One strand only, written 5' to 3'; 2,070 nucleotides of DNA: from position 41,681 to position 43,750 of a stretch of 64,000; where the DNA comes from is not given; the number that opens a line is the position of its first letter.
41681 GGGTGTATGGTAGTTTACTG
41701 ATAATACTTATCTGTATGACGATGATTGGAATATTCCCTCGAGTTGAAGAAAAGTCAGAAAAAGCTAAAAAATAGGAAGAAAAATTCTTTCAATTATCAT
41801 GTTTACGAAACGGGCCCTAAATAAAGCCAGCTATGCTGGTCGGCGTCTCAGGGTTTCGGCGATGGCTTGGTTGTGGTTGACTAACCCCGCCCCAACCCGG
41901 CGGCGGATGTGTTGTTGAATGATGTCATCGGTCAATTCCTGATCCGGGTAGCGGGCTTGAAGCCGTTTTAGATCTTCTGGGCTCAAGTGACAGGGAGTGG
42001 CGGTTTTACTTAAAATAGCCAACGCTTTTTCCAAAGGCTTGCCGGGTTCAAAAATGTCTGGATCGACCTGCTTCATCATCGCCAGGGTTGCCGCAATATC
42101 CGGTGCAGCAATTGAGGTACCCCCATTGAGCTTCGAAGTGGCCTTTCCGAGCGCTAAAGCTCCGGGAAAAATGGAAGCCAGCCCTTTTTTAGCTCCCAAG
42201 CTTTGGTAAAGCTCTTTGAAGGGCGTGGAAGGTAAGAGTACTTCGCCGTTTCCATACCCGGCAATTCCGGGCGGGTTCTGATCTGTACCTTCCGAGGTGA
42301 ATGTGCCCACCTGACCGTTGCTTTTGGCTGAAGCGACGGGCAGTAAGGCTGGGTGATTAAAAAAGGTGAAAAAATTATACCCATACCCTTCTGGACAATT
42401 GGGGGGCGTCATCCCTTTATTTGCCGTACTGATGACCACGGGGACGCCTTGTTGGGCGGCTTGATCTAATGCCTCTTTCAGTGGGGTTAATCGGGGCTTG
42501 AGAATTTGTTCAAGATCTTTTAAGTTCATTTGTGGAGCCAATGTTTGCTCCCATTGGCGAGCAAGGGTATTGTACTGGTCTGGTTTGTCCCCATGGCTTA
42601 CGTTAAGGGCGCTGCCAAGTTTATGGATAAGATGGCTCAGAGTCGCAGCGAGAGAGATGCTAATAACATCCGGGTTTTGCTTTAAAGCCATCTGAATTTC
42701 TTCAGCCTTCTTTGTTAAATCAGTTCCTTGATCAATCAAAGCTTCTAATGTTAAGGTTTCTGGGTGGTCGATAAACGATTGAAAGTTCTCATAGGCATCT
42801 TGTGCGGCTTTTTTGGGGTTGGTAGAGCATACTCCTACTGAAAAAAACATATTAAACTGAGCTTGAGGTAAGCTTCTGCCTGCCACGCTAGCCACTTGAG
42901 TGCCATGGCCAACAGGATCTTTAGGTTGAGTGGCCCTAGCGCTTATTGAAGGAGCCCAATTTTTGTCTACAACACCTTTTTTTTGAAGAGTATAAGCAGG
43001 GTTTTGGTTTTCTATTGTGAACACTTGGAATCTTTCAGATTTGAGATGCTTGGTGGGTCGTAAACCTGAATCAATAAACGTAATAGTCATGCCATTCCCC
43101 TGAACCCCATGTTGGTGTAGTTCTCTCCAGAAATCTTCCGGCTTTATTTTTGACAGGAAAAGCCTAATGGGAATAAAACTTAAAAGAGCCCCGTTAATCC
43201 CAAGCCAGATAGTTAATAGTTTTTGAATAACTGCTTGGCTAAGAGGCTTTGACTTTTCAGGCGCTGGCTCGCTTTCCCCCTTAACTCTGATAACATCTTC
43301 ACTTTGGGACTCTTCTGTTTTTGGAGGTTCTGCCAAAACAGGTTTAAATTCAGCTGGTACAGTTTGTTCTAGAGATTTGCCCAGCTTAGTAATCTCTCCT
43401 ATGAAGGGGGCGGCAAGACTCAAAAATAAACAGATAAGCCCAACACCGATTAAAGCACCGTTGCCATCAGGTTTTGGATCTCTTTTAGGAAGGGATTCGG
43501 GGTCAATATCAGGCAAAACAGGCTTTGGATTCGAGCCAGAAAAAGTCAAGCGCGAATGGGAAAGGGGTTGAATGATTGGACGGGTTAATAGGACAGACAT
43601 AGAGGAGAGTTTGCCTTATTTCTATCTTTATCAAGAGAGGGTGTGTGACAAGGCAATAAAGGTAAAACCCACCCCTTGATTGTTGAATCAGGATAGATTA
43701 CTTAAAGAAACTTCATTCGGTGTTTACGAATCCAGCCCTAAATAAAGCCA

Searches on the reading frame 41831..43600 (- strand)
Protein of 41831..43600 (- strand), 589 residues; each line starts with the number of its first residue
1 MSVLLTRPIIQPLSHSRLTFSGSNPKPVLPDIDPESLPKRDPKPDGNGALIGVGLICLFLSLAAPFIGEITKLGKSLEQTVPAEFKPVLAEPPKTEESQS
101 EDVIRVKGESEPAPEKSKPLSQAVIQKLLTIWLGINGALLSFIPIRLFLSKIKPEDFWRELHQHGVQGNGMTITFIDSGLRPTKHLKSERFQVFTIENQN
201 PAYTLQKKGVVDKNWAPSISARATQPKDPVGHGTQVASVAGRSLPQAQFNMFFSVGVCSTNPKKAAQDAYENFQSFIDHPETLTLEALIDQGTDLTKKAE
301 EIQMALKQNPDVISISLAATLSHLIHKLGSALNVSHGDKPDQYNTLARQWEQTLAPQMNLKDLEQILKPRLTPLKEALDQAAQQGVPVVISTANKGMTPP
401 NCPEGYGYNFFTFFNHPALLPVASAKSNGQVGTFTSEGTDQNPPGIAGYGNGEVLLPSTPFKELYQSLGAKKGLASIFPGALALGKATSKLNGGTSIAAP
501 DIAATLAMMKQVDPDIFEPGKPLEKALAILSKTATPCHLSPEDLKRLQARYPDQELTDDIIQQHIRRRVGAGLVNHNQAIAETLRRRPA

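Call 57: search_protein_families(library=pfam, proteins=[window:41831-43600:-], max_evalue=0.0001)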
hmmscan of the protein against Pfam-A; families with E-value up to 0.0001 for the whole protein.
window:41831-43600:- (589 aa): 1 family
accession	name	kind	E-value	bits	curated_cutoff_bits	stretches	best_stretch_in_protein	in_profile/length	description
PF00082.27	Peptidase_S8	-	4.7e-13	49.5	21.8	1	168-534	1-273/288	Subtilase family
